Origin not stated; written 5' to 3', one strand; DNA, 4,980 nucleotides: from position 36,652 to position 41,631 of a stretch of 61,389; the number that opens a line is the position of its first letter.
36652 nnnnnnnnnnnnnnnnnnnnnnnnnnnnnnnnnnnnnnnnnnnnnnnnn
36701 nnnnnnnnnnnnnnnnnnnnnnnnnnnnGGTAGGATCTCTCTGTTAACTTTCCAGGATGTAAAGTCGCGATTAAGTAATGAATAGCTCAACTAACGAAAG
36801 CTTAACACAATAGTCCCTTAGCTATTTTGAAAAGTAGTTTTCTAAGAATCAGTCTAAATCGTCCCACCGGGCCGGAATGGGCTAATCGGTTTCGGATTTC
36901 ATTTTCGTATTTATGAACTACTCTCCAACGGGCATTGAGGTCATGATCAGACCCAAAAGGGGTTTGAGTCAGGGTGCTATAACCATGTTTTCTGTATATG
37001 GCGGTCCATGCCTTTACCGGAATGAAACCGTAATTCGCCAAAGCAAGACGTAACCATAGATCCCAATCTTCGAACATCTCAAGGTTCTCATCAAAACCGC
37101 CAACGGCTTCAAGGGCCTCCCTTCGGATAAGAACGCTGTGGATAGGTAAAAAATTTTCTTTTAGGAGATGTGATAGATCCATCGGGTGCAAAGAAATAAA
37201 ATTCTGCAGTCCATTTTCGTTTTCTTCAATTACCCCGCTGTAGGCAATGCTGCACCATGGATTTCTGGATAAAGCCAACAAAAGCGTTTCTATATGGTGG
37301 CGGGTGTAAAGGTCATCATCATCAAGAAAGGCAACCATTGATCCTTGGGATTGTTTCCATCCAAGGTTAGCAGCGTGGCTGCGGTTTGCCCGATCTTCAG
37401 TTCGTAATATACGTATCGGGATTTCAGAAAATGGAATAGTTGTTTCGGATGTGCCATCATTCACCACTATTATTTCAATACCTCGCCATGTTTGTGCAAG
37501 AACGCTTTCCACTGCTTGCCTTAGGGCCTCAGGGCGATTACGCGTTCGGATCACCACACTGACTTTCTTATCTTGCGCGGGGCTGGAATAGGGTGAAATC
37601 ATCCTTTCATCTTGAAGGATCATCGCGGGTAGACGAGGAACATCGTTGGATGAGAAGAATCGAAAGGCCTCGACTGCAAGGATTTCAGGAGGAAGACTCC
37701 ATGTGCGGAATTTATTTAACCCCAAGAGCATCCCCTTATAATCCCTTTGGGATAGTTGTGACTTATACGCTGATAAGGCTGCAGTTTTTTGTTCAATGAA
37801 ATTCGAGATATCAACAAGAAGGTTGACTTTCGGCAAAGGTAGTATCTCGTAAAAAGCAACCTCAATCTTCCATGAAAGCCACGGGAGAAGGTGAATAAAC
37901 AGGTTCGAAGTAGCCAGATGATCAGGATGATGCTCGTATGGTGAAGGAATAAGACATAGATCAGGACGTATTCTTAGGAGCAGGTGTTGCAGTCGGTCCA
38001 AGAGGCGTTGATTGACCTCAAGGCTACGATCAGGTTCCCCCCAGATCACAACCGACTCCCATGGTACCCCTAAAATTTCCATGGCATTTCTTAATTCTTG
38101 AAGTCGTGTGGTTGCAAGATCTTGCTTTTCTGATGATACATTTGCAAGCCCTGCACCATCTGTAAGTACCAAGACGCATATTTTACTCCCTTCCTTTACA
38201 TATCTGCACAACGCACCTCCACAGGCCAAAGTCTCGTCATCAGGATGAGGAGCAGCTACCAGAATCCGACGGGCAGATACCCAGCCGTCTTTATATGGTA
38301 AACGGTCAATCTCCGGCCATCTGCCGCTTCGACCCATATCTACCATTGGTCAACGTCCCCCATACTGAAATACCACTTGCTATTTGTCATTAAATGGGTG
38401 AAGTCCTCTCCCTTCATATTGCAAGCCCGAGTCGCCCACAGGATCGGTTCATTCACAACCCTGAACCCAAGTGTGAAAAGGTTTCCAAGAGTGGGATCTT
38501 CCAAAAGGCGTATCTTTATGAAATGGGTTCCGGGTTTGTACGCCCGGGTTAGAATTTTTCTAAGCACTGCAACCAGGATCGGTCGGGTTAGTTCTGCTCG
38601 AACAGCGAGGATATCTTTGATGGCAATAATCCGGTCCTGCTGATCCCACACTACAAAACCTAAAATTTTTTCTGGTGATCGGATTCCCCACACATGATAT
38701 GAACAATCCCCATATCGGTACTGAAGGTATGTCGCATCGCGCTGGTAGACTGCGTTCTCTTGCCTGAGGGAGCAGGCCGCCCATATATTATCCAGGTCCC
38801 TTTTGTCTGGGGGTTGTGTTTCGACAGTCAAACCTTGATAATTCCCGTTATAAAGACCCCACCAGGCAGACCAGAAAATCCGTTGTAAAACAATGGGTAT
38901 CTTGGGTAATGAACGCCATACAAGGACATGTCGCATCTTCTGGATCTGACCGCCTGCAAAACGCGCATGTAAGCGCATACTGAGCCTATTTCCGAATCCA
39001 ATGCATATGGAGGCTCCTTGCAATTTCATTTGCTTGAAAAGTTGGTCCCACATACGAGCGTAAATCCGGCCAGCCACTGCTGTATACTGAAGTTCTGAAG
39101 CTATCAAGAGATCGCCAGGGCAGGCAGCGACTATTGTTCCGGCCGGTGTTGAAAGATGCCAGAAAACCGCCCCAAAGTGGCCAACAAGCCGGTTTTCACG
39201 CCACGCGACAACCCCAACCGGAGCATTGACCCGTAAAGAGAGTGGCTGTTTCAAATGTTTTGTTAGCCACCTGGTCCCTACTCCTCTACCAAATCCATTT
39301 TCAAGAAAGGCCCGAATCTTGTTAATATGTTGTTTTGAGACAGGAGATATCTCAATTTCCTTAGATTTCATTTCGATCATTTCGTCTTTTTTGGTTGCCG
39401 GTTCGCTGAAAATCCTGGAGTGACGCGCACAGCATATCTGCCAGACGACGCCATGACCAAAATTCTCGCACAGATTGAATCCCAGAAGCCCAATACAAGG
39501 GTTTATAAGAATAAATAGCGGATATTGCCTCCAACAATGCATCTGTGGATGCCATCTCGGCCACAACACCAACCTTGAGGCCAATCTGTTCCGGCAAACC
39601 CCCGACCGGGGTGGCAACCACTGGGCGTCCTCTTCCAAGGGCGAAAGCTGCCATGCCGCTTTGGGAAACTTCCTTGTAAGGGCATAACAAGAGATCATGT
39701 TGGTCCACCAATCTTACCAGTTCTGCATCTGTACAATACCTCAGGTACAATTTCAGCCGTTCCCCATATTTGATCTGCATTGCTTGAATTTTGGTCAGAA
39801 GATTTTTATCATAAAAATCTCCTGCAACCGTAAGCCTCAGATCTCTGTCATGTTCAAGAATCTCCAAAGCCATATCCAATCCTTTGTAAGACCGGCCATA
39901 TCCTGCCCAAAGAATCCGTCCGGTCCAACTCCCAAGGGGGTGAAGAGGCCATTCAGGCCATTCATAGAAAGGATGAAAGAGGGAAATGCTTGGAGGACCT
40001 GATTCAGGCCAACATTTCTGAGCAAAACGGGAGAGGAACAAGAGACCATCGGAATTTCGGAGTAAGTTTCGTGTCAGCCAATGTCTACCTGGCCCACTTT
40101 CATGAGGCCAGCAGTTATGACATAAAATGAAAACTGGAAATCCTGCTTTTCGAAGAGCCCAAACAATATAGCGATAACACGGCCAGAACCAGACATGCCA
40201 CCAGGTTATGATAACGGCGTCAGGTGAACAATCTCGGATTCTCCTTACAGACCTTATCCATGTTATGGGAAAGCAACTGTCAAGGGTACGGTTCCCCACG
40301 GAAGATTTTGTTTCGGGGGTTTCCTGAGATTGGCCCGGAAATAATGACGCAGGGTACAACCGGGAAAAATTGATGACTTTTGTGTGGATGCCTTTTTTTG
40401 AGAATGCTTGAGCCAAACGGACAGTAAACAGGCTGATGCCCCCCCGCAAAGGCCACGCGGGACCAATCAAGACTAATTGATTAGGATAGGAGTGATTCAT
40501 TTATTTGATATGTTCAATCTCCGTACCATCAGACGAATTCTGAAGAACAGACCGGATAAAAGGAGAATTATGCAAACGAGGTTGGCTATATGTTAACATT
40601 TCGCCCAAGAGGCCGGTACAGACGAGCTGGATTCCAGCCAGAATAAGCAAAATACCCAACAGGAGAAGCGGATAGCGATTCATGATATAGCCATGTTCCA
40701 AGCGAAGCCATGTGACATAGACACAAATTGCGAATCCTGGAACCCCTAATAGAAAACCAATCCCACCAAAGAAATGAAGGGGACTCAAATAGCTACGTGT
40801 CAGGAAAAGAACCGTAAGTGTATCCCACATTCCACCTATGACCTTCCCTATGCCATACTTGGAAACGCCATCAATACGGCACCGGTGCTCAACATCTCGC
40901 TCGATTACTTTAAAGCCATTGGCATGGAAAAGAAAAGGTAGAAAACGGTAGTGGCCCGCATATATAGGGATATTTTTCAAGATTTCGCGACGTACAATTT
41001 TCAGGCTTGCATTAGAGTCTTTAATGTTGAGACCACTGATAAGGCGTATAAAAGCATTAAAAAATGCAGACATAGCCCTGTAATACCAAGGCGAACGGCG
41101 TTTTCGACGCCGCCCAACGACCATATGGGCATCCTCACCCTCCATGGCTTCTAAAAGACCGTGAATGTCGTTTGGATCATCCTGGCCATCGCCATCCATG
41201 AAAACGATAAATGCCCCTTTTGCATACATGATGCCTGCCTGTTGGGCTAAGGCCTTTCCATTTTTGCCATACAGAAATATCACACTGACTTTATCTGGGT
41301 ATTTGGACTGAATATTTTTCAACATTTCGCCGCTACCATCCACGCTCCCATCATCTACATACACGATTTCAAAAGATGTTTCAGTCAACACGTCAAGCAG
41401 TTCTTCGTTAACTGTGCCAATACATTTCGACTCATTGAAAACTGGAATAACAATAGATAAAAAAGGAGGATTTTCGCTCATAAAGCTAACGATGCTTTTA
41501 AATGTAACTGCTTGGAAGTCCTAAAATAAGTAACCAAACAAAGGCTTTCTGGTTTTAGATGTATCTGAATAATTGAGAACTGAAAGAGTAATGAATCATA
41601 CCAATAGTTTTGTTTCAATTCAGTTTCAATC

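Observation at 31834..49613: Island cargo: two Thr-tract, S74-chaperone fibre-like secreted proteins bracket a 14-kb glycosylation block with a GtrB-like plus TMTC-like (GT-C/TPR) pair; candidate protein O-glycosylation / surface-fibre system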

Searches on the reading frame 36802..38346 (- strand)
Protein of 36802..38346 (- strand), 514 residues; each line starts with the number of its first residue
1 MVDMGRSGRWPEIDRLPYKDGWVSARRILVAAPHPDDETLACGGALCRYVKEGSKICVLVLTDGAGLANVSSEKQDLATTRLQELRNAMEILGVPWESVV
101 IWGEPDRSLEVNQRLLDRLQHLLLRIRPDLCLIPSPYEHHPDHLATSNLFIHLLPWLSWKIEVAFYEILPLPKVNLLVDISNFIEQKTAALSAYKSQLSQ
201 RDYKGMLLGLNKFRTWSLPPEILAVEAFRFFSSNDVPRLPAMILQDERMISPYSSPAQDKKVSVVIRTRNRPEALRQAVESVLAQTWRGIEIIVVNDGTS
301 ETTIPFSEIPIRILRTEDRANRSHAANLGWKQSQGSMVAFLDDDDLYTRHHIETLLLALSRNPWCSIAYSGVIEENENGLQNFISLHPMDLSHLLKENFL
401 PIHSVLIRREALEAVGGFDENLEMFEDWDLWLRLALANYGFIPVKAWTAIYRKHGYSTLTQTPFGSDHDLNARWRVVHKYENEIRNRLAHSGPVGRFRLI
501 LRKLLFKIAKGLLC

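Call 4: search_protein_families(library=pfam, proteins=[window:36802-38346:-], max_evalue=0.01)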
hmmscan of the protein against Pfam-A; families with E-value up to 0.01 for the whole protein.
window:36802-38346:- (514 aa): 5 families
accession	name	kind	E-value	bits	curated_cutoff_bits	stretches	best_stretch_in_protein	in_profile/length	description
PF02585.22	PIG-L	-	9.1e-28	97.8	28.2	1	29-152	1-127/129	GlcNAc-PI de-N-acetylase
PF00535.33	Glycos_transf_2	-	2.8e-20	73.3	23.3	1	263-413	1-165/168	Glycosyl transferase family 2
PF10111.15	Glyco_tranf_2_2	-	8.2e-15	55.5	27.3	1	264-452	2-216/276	Glycosyltransferase like family 2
PF13641.12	Glyco_tranf_2_3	-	6.7e-09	36.5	27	1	262-437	3-197/230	Glycosyltransferase like family 2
PF13632.12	Glyco_trans_2_3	-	0.0001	22.6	27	1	338-444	2-116/198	Glycosyl transferase family group 2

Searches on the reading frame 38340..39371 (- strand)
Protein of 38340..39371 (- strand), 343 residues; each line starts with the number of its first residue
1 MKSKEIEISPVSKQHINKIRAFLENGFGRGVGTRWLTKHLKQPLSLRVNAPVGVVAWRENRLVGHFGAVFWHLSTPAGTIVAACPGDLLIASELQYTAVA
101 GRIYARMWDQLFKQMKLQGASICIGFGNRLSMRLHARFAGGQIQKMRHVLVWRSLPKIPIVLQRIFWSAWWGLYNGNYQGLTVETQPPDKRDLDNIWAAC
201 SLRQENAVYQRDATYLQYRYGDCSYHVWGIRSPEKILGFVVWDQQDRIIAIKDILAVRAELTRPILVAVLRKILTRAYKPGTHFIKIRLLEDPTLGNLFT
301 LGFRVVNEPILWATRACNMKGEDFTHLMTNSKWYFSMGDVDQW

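Call 67: search_protein_families(library=pfam, proteins=[window:38340-39371:-], max_evalue=0.001)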
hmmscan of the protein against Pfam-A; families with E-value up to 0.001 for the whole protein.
window:38340-39371:- (343 aa): 0 families

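Call 68: search_solved_structures(query=window:38340-39371:-, max_evalue=1)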
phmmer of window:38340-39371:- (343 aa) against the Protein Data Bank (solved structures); distinct sequences matched with E-value up to 1: 0.

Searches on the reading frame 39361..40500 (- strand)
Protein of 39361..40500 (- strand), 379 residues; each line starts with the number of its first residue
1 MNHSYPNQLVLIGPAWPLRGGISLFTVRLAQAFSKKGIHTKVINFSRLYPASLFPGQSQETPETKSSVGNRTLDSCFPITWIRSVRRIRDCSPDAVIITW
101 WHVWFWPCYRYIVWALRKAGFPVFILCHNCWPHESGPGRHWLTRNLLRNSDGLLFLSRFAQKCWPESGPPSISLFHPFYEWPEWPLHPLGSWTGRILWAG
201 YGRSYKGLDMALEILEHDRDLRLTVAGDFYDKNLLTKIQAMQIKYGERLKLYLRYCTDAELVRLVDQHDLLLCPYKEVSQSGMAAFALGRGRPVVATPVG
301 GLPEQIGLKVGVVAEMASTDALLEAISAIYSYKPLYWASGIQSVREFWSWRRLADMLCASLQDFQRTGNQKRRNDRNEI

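Call 4: search_protein_families(library=pfam, proteins=[window:39361-40500:-], max_evalue=0.01)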
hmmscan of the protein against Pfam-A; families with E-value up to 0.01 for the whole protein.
window:39361-40500:- (379 aa): 4 families
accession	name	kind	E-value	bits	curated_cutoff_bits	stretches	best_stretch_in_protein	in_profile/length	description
PF13439.12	Glyco_transf_4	-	5.2e-10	40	28.5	1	20-162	2-146/170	Glycosyltransferase Family 4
PF13692.12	Glyco_trans_1_4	-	6.6e-10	39.8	27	1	196-330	4-140/142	Glycosyl transferases group 1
PF13579.12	Glyco_trans_4_4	-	1.7e-08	35.4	29.7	1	20-161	1-139/158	Glycosyl transferase 4-like domain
PF00534.26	Glycos_transf_1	-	7.1e-07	29.3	26.4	1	199-331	21-157/172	Glycosyl transferases group 1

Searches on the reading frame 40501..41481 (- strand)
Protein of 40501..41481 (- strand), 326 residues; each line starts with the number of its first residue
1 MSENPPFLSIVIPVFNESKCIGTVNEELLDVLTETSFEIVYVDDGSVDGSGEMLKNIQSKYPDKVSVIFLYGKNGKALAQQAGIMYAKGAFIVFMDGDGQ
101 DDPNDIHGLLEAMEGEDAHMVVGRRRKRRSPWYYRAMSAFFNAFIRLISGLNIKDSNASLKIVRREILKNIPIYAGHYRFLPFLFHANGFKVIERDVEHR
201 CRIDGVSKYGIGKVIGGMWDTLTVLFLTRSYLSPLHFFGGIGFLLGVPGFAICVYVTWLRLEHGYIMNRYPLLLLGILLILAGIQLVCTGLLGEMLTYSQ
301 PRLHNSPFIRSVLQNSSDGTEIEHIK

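Call 4: search_protein_families(library=pfam, proteins=[window:40501-41481:-], max_evalue=0.01)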
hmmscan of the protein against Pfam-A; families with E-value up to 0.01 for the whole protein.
window:40501-41481:- (326 aa): 3 families
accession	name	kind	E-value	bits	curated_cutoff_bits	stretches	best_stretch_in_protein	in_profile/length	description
PF00535.33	Glycos_transf_2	-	4.1e-30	105.4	23.3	1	9-170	1-166/168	Glycosyl transferase family 2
PF13641.12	Glyco_tranf_2_3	-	5.6e-09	36.8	27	1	5-137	1-135/230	Glycosyltransferase like family 2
PF10111.15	Glyco_tranf_2_2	-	0.001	19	27.3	1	9-99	1-92/276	Glycosyltransferase like family 2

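Call 19: search_protein_families(library=ncbifam, proteins=[window:40501-41481:-], max_evalue=0.01)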
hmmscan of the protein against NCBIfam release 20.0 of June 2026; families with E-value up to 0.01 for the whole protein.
window:40501-41481:- (326 aa): 24 families
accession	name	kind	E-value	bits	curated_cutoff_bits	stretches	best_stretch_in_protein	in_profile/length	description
NF007986.1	PRK10714.1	equivalog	1.4e-38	132.7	529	1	8-315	8-314/316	undecaprenyl-phosphate 4-deoxy-4-formamido-L-arabinose transferase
NF047588.1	GlcsyltransPgfSStrep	equivalog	1.9e-26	93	500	1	8-296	3-287/308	glycosyltransferase PgfS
TIGR04182.1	glyco_TIGR04182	equivalog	8.8e-19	68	325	1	9-299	3-285/293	S-layer glycoprotein N-glycosyltransferase AglJ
TIGR03937.1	PgaC_IcaA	equivalog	2.2e-15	56.6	422.3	1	4-119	43-156/407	poly-beta-1,6-N-acetyl-D-glucosamine synthase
NF007482.0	PRK10073.1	equivalog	1.9e-14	53.4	423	1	2-114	2-111/334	glycosyltransferase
NF041875.1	EPS_EpsD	equivalog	2.7e-14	53.3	370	1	8-127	1-118/325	exopolysaccharide biosynthesis glycosyltransferase EpsD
NF047683.1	TeichurnBiosyTuaG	equivalog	4.4e-13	49.4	400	1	1-116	1-114/252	teichuronic acid biosynthesis protein TuaG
NF058614.1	PPMAGASynPpgS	equivalog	1.5e-12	47.4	370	1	10-173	4-167/226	polyprenyl-phospho-N-acetylgalactosaminyl synthase PpgS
TIGR04283.1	glyco_like_mftF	equivalog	4.5e-11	42.8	182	1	8-147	1-131/221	TIGR04283 family arsenosugar biosynthesis glycosyltransferase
NF038302.1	EPS_HpsE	equivalog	1.5e-10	40.5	300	1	8-105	3-103/307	hormogonium polysaccharide biosynthesis glycosyltransferase HpsE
TIGR03111.1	glyc2_xrt_Gpos1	hypoth_equivalog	3.7e-10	39.2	363.95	1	5-117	48-160/439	TIGR03111 family XrtG-associated glycosyltransferase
TIGR03469.1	HpnB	hypoth_equivalog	6.2e-10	38.6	379.25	1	6-155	44-203/386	hopene-associated glycosyltransferase HpnB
TIGR03965.1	mycofact_glyco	equivalog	5.5e-08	32.1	280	1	5-104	73-170/467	mycofactocin biosynthesis glycosyltransferase MftF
NF053739.1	GlytfEpsEBac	equivalog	1.4e-06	27.5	450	1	7-123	2-117/265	glycosyltransferase EpsE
NF050050.1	ProtGlycPglI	equivalog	3.8e-06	26.5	500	1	6-120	2-115/306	GalNAc(5)-diNAcBac-PP-undecaprenol beta-1,3-glucosyltransferase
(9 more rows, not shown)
